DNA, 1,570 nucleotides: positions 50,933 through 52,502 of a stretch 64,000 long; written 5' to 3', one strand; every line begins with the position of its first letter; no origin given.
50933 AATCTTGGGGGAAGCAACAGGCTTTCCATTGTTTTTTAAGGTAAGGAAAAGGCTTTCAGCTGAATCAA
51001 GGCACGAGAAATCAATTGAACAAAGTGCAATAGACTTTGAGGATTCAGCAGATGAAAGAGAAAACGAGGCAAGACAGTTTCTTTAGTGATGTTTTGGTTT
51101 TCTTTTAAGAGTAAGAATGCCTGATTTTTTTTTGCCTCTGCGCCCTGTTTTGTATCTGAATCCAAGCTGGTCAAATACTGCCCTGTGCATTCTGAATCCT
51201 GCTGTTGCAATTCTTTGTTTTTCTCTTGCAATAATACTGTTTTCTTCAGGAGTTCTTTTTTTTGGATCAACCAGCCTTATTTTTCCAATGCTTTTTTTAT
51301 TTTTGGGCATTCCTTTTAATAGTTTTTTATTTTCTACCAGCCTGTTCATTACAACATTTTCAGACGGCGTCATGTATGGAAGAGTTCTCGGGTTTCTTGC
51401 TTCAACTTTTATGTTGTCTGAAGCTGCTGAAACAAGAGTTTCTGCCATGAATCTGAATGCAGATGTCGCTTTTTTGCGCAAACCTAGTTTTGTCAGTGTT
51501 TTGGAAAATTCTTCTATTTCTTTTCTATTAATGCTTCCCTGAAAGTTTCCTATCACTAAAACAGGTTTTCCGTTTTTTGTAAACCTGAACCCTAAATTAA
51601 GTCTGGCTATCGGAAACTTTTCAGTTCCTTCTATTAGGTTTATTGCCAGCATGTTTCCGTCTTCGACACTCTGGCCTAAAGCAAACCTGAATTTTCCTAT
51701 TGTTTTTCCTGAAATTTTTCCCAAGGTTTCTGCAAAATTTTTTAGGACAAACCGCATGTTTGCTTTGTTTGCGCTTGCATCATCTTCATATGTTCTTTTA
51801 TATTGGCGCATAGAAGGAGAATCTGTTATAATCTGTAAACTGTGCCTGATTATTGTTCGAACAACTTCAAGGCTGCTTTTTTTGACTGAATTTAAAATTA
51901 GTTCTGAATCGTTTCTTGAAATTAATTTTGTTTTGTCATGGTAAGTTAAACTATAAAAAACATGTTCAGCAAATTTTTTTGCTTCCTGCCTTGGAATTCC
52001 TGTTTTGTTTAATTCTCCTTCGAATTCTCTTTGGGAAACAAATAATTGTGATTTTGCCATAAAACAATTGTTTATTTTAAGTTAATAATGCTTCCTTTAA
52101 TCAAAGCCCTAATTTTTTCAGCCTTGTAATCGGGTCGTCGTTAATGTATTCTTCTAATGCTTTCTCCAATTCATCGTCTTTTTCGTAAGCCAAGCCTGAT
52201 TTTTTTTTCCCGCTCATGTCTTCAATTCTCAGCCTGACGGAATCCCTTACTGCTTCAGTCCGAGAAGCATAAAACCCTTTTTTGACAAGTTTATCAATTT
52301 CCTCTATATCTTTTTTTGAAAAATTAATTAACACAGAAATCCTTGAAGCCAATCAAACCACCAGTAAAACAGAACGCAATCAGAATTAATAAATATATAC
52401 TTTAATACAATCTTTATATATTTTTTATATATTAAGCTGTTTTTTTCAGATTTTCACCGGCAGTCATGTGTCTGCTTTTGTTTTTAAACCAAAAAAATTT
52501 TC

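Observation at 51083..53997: Uncharacterised RHH-plus-325-aa operon and divergent 495-aa Cys-cluster protein embedded in the repair neighbourhood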

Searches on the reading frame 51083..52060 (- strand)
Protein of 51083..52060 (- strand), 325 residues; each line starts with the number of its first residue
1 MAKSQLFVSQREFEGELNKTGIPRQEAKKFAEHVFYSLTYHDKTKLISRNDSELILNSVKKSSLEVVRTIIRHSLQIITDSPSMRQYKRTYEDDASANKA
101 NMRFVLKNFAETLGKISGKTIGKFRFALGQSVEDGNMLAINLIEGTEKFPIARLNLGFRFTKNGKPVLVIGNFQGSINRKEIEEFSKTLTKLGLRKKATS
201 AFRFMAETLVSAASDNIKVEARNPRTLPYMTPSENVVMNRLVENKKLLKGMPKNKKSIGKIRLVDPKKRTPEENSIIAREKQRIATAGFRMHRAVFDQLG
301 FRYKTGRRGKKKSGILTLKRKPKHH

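Call 3: search_protein_families(library=pfam, proteins=[window:51083-52060:-], max_evalue=0.1)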
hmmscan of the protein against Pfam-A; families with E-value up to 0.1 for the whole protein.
window:51083-52060:- (325 aa): 1 family
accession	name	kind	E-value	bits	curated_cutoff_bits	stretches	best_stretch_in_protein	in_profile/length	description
PF04393.18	DUF535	-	0.0013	18.5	27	1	110-197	92-180/281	Protein of unknown function (DUF535)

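Call 4: search_protein_families(library=ncbifam, proteins=[window:51083-52060:-], max_evalue=1)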
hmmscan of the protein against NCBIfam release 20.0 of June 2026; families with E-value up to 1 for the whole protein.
window:51083-52060:- (325 aa): 3 families
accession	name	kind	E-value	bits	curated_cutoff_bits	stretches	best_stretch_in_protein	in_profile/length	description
NF008774.0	PRK11815.1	equivalog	0.018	14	269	1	65-111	281-327/337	tRNA dihydrouridine(20/20a) synthase DusA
TIGR01459.1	HAD-SF-IIA-hyp4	hypoth_equivalog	0.044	13.2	103.75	1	142-201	19-72/242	TIGR01459 family HAD-type hydrolase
NF047744.1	CG0192_rel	hypoth_equivalog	0.054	12.9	165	1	230-284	9-63/124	CG0192-related protein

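Call 8: find_homologous_proteins(query=window:51083-52060:-, max_evalue=0.001)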
Query window:51083-52060:- (325 aa): 4 proteins with E <= 0.001 among 1454 candidates.
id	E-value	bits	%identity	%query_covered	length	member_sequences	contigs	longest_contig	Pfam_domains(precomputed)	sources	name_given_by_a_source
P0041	3.0e-205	698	100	100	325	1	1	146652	-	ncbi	ncbi:MAG: hypothetical protein ABH986_00800 [archaeon]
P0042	2.2e-86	308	52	99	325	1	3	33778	-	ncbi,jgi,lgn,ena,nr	ncbi:hypothetical protein KKG83_04035 [Candidatus Micrarchaeota archaeon]|nr:hypothetical protein [C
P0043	3.0e-52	196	47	61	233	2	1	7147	-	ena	-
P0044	5.9e-18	83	30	92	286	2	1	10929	-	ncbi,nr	ncbi:hypothetical protein KKB11_07705 [Candidatus Micrarchaeota archaeon]|nr:hypothetical protein [C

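Call 28: predict_structure(alignment_id=A2)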
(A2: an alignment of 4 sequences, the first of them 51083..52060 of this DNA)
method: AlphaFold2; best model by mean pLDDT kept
length: 325 residues; sequences in the alignment: 4
mean_pLDDT: 78.0   pTM: 0.78
mean pLDDT of the five models: 78.0, 77.4, 69.3, 67.1, 53.4
residues with pLDDT >= 90: 89; 70-90: 147; 50-70: 66; < 50: 23
segments of 3 or more residues with pLDDT < 50: 78-82, 250-262, 323-325
pLDDT, mean of each block of 10 residues (from residue 1): 77 92 92 82 74 95 93 68 53 73 92 90 89 74 81 87 86 71 82 87 90 89 71 68 66 43 61 81 79 86 66 70 50
secondary structure, 60 per line:
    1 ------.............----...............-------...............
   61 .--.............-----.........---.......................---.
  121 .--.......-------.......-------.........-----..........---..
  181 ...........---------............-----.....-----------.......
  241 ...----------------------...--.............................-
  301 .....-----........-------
elements in order: E7-9 H10-19 H24-38 E46-48 H49-61 H64-76 H82-90 H94-116 E124-130 E138-144 E152-160 E166-175 H179-191 H201-212 E218-222 H234-243 H271-299 E301-305 E311-318

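Call 36: find_encoding_contigs(protein=P0042, flank=8000, max_places=2)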
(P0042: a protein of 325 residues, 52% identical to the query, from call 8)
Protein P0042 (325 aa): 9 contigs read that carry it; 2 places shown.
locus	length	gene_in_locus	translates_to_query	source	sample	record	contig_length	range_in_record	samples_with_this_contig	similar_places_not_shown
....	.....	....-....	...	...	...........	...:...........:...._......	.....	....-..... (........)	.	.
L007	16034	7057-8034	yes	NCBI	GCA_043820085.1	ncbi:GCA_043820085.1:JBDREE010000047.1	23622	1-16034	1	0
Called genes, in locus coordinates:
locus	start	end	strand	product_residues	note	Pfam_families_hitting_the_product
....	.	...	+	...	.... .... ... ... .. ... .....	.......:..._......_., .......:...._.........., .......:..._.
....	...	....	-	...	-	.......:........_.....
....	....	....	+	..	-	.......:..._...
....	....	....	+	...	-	-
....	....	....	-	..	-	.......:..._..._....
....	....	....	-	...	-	-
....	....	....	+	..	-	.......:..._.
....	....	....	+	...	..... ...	-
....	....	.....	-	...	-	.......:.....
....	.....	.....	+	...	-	-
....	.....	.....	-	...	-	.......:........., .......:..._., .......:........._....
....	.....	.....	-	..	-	-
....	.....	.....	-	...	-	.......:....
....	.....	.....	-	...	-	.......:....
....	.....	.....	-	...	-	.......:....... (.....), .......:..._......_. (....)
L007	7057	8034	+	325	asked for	-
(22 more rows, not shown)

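Call 38: find_encoding_contigs(protein=P0044, flank=6000, max_places=2)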
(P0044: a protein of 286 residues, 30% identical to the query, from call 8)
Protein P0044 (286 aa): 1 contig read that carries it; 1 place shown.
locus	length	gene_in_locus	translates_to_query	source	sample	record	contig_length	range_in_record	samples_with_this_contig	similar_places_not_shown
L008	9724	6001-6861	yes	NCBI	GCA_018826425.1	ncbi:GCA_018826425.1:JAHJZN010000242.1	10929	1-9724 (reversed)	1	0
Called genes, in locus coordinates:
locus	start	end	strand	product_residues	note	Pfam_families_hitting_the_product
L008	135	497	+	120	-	PF03479:PCC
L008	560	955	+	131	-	PF18894:PhageMetallopep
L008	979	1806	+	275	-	PF02475:TRM5-TYW2_MTfase, PF05050:Methyltransf_21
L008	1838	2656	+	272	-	PF00491:Arginase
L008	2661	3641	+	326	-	PF01916:DS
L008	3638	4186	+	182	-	-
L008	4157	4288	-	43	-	PF01641:SelR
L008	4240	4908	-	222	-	-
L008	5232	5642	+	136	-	-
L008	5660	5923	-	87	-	-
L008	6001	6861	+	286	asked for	-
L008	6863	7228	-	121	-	PF28474:DUF8412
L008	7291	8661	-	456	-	-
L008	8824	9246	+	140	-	-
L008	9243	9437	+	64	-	PF12844:HTH_19, PF01381:HTH_3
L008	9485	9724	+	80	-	?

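Call 68: search_protein_families(library=padloc, proteins=[window:51083-52060:-], max_evalue=0.1)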
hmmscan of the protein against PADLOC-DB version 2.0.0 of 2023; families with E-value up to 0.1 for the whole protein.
window:51083-52060:- (325 aa): 0 families

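Call 95: search_protein_families(library=phrogs, proteins=[window:51083-52060:-], max_evalue=0.01)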
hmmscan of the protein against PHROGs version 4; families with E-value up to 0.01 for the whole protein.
window:51083-52060:- (325 aa): 1 family
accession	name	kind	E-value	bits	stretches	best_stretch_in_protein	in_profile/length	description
phrog_33663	-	unknown function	0.0079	17.7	0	161-223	38-96/101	-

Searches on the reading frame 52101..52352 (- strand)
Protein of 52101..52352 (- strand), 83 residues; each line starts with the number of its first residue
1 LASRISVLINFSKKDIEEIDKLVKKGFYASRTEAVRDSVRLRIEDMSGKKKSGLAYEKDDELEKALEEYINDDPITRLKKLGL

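Call 3: search_protein_families(library=pfam, proteins=[window:52101-52352:-], max_evalue=0.1)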
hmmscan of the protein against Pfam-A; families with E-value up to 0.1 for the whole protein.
window:52101-52352:- (83 aa): 4 families
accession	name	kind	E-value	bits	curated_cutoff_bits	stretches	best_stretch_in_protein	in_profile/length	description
PF17723.7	RHH_8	-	5.9e-08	33.3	25.4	1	7-49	6-48/119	Ribbon-Helix-Helix transcriptional regulator family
PF01402.27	RHH_1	-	0.00022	21.5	20.5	1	13-44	8-38/39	Ribbon-helix-helix protein, copG family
PF18903.5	DUF5659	-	0.00032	20.9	23.6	1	41-79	23-60/75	Domain of unknown function (DUF5659)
PF09128.16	RGS-like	-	0.0075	16.5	27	1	7-76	77-144/191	Regulator of G protein signalling-like domain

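Call 4: search_protein_families(library=ncbifam, proteins=[window:52101-52352:-], max_evalue=1)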
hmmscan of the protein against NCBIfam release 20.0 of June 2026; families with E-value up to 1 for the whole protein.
window:52101-52352:- (83 aa): 9 families
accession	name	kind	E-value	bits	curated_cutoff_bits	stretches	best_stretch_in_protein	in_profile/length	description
NF058555.1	TransRegCdrSHalo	equivalog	8.1e-07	28.9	100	1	11-51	8-48/61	transcriptional regulator CdrS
NF002815.0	PRK02967.1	equivalog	0.0002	21.4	83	1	9-51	6-48/139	nickel-responsive transcriptional regulator NikR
NF001884.0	PRK00630.1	subfamily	0.0003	20.9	119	1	9-49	15-55/148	nickel responsive regulator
NF003381.0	PRK04460.1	equivalog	0.00047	20.3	105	1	8-43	8-43/139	nickel-responsive transcriptional regulator NikR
NF002169.0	PRK01002.1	subfamily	0.00047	20.1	111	1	4-43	6-43/141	nickel responsive regulator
TIGR02606.1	antidote_CC2985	hypoth_equivalog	0.00068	19.6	46.2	1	12-73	7-58/70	type II toxin-antitoxin system ParD family antitoxin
TIGR02793.1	nikR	equivalog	0.0021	18.3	175.45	1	9-52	5-48/129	nickel-responsive transcriptional regulator NikR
NF005383.1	PRK06926.1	equivalog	0.081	11.9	394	1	6-66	51-109/271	flagellar motor protein MotP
NF005997.1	PRK08124.1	equivalog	0.11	11.5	340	1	5-57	45-98/259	flagellar motor stator protein MotA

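Call 68: search_protein_families(library=padloc, proteins=[window:52101-52352:-], max_evalue=0.1)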
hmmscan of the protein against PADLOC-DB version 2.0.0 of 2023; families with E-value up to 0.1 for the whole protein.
window:52101-52352:- (83 aa): 0 families

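Call 95: search_protein_families(library=phrogs, proteins=[window:52101-52352:-], max_evalue=0.01)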
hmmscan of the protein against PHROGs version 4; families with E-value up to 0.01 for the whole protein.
window:52101-52352:- (83 aa): 2 families
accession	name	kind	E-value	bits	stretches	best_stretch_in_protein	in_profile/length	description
phrog_38461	-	unknown function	2.7e-06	28.3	1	13-46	17-52/55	-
phrog_15666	-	unknown function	0.0028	18.8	1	6-45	4-42/81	-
